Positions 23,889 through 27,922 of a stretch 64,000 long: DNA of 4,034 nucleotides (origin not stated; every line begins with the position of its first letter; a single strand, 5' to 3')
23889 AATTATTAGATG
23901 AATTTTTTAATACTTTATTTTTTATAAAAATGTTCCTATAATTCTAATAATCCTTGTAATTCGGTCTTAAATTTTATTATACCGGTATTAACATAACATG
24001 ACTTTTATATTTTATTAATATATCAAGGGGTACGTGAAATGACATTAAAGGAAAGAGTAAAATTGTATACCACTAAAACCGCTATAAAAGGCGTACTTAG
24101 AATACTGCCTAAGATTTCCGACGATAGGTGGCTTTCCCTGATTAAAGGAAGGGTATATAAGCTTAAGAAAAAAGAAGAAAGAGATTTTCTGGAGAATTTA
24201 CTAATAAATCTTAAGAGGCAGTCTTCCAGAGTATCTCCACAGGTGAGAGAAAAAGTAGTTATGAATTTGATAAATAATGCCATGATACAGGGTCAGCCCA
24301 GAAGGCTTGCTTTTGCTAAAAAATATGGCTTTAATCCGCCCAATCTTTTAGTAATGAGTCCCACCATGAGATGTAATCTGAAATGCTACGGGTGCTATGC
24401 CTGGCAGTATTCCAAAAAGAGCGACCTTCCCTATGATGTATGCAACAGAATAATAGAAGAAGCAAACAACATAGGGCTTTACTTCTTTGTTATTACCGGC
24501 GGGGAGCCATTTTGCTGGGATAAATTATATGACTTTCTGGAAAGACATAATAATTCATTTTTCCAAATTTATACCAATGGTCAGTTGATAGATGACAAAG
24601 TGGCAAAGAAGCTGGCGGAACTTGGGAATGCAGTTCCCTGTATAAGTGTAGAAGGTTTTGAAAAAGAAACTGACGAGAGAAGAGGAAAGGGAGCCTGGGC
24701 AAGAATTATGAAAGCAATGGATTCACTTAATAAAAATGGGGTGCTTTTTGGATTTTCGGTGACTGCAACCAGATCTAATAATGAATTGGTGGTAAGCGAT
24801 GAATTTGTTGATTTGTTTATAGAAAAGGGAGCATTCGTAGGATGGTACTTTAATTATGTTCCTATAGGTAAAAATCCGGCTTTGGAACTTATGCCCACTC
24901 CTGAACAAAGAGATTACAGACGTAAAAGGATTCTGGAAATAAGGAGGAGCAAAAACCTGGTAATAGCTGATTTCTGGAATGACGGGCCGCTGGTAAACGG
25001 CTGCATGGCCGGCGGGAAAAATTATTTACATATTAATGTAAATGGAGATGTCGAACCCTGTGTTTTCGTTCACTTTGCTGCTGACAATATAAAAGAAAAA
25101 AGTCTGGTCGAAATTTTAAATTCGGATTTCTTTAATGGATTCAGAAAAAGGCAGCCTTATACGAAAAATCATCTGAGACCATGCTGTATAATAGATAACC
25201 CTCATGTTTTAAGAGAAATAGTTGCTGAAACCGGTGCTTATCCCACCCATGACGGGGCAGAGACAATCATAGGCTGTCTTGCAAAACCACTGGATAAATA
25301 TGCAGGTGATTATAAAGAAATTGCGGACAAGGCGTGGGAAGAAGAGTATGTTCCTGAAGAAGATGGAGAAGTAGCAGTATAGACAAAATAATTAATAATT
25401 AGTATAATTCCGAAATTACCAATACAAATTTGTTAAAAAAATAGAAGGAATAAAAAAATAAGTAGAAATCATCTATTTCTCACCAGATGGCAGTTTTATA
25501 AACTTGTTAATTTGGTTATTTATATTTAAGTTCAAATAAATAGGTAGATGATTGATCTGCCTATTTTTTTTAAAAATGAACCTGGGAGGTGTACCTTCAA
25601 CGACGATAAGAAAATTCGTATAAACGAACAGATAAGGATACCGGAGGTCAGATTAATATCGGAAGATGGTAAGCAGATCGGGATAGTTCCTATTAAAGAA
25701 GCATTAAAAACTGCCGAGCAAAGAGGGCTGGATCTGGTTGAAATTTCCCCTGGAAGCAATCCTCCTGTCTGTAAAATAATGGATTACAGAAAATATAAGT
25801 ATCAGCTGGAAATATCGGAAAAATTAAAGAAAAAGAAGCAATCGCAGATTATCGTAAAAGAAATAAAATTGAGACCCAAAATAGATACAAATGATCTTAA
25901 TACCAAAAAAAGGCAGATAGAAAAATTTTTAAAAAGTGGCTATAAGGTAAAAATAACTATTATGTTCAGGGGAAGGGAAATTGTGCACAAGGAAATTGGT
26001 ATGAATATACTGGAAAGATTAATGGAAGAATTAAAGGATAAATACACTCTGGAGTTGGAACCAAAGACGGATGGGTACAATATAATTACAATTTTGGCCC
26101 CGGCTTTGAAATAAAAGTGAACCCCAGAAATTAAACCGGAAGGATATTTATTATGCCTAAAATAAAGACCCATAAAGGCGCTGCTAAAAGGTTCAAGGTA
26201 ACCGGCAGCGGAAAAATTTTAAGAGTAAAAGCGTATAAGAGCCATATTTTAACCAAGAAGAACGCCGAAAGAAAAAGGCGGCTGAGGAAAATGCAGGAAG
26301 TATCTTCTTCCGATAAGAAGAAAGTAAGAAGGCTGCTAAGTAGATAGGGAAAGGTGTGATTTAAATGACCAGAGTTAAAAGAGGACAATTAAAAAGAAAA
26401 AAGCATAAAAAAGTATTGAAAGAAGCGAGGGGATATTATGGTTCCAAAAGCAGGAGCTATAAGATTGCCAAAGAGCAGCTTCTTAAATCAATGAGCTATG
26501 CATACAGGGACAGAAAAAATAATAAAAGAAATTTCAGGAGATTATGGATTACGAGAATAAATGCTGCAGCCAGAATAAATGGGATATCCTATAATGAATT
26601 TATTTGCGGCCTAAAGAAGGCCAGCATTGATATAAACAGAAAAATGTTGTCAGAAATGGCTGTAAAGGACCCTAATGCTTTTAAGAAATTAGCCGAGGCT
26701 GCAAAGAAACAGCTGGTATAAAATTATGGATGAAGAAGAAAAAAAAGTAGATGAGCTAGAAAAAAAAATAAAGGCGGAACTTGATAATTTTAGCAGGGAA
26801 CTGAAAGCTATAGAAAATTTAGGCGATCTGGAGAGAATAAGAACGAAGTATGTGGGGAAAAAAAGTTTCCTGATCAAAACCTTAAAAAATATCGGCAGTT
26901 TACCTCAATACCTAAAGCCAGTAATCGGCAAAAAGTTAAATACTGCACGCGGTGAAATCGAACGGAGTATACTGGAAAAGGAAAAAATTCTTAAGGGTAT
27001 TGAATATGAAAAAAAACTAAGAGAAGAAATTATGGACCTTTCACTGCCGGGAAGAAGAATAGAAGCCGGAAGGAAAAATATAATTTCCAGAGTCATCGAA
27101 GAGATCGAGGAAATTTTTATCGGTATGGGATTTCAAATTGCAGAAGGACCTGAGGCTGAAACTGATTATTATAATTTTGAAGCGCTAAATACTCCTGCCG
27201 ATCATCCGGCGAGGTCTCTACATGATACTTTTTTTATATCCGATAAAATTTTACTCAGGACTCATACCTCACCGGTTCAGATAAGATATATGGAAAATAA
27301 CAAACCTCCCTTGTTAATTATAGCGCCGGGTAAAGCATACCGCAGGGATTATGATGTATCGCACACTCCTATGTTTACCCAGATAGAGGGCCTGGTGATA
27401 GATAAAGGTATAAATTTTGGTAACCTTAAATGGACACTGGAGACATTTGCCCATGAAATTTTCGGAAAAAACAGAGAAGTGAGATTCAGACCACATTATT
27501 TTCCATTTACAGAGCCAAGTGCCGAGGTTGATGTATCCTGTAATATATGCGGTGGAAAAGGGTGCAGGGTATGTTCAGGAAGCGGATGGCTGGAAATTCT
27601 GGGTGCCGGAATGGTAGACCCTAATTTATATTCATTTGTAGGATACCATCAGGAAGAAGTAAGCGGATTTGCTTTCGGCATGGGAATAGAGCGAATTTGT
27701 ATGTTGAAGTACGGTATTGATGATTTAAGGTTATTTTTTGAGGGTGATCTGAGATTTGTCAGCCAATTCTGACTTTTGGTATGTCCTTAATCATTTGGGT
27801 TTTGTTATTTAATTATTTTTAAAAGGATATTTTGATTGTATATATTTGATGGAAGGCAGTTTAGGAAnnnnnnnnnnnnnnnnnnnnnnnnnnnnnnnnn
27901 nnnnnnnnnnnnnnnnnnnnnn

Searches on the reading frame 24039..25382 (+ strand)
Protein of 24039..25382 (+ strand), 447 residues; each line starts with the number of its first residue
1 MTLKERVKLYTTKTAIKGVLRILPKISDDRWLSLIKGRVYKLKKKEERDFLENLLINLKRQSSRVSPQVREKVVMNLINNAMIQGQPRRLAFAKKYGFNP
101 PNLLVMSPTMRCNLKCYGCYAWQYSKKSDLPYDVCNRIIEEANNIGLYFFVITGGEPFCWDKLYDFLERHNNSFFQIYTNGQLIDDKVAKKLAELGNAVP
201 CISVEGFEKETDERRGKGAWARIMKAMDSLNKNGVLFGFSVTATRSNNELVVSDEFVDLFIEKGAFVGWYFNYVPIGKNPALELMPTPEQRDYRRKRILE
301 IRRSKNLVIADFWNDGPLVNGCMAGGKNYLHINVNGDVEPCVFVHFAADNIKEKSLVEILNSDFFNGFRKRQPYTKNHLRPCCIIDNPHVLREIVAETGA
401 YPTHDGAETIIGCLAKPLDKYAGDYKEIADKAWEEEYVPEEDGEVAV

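Call 37: search_protein_families(library=pfam, proteins=[window:24039-25382:+], max_evalue=0.00001)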
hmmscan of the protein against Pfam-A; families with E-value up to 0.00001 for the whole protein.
window:24039-25382:+ (447 aa): 2 families
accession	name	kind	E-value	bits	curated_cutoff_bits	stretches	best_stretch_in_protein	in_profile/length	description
PF04055.27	Radical_SAM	-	2.9e-21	76.8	29.5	1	106-236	1-142/166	Radical SAM superfamily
PF13186.11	SPASM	-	1.7e-09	38.2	21.5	1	322-372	1-55/67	Iron-sulfur cluster-binding domain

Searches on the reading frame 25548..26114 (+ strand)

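Call 37: search_protein_families(library=pfam, proteins=[window:25548-26114:+], max_evalue=0.00001)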
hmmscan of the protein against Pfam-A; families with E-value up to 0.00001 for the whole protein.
window:25548-26114:+ (188 aa): 2 families
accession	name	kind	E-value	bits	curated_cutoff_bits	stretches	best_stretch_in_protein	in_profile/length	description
PF00707.27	IF3_C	-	5.1e-32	110.1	34.8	1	102-185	2-85/86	Translation initiation factor IF-3, C-terminal domain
PF05198.21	IF3_N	-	7.8e-32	109.7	26.9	1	25-92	1-68/70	Translation initiation factor IF-3, N-terminal domain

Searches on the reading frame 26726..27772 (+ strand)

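Call 37: search_protein_families(library=pfam, proteins=[window:26726-27772:+], max_evalue=0.00001)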
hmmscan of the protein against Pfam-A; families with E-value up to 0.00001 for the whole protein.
window:26726-27772:+ (348 aa): 2 families
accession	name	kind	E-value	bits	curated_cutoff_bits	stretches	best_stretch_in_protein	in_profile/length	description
PF01409.25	tRNA-synt_2d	-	8.4e-100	333.7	19.8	1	103-348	2-246/246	tRNA synthetases class II core domain (F)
PF02912.23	Phe_tRNA-synt_N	-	1e-14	54.7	22.3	1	31-98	2-69/69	Aminoacyl tRNA synthetase class II, N-terminal domain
